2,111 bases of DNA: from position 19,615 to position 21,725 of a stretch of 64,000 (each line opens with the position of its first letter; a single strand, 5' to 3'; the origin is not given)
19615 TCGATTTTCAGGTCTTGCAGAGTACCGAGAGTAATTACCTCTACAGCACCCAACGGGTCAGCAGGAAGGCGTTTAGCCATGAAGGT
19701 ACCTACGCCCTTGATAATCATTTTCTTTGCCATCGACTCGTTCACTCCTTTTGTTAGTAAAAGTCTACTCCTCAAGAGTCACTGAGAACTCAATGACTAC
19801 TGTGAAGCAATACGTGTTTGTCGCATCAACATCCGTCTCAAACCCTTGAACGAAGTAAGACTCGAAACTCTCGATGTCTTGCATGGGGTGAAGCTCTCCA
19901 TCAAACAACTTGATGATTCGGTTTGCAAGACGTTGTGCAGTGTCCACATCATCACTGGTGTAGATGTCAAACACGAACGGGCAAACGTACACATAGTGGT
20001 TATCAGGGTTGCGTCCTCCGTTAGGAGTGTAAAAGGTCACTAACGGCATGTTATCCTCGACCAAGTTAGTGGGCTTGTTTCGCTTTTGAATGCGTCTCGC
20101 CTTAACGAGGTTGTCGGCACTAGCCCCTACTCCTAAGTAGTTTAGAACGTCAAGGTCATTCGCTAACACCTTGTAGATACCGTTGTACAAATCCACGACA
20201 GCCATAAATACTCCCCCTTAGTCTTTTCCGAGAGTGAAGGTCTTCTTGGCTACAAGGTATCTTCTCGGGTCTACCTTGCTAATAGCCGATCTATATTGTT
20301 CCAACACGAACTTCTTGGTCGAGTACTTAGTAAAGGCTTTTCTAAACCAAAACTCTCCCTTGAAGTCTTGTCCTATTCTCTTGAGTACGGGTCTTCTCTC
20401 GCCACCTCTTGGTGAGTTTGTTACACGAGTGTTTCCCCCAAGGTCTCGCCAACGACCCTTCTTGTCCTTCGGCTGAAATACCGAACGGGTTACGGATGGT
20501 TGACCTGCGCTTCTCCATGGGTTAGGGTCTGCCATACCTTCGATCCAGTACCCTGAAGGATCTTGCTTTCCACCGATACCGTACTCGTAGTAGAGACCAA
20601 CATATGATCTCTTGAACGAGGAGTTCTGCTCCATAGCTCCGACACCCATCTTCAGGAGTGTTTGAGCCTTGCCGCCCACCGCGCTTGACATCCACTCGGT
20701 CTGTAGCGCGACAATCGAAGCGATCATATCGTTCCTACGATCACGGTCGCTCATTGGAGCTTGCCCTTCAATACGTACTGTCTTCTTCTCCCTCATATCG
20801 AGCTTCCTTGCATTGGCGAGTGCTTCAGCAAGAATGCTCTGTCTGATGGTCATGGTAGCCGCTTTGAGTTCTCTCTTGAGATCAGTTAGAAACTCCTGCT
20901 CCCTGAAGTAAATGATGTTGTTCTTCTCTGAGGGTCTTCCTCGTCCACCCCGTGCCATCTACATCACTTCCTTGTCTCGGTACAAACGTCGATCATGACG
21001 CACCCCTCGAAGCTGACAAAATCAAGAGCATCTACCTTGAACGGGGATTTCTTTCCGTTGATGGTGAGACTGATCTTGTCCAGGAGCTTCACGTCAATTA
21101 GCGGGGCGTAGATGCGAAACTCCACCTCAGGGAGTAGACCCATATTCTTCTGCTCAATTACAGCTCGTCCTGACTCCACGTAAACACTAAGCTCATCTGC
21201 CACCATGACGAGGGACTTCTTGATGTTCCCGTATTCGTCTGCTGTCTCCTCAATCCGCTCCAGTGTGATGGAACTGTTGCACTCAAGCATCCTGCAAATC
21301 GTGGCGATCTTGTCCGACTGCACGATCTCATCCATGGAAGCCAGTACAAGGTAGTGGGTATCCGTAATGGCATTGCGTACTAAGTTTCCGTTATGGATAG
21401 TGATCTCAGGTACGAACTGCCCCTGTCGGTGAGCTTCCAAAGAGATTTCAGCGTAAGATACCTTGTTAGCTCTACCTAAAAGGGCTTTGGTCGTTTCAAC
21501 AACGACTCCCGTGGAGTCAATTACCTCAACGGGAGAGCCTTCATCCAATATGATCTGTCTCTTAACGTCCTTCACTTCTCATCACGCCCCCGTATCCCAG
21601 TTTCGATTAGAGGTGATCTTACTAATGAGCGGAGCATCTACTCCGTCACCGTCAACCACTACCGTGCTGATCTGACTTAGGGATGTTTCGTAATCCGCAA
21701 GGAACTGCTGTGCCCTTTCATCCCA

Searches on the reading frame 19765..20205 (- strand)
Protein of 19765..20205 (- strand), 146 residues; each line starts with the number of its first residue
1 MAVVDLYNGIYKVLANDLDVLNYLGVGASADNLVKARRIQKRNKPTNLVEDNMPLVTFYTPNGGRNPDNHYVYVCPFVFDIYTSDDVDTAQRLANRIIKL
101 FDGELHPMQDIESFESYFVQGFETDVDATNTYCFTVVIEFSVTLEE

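Call 76: search_protein_families(library=phrogs, proteins=[window:19765-20205:-], max_evalue=0.00001)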
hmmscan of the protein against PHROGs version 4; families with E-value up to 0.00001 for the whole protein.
window:19765-20205:- (146 aa): 1 family
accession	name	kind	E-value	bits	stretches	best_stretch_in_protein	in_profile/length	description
phrog_32412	-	unknown function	7.7e-28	98.3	1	2-146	5-148/148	-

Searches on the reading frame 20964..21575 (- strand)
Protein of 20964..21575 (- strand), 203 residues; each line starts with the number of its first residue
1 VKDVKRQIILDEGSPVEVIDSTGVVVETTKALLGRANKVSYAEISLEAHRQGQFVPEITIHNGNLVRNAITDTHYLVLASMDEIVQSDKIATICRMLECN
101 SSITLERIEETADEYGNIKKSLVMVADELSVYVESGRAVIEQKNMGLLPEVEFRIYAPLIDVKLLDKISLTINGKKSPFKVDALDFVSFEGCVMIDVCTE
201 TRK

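Call 76: search_protein_families(library=phrogs, proteins=[window:20964-21575:-], max_evalue=0.00001)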
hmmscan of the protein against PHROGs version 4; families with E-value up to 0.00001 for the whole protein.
window:20964-21575:- (203 aa): 2 families
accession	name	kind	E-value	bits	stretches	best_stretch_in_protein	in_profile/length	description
phrog_37539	-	unknown function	1e-23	85.4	1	27-203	29-205/205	-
phrog_37035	-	unknown function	8.4e-11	42.6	1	27-202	20-191/193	-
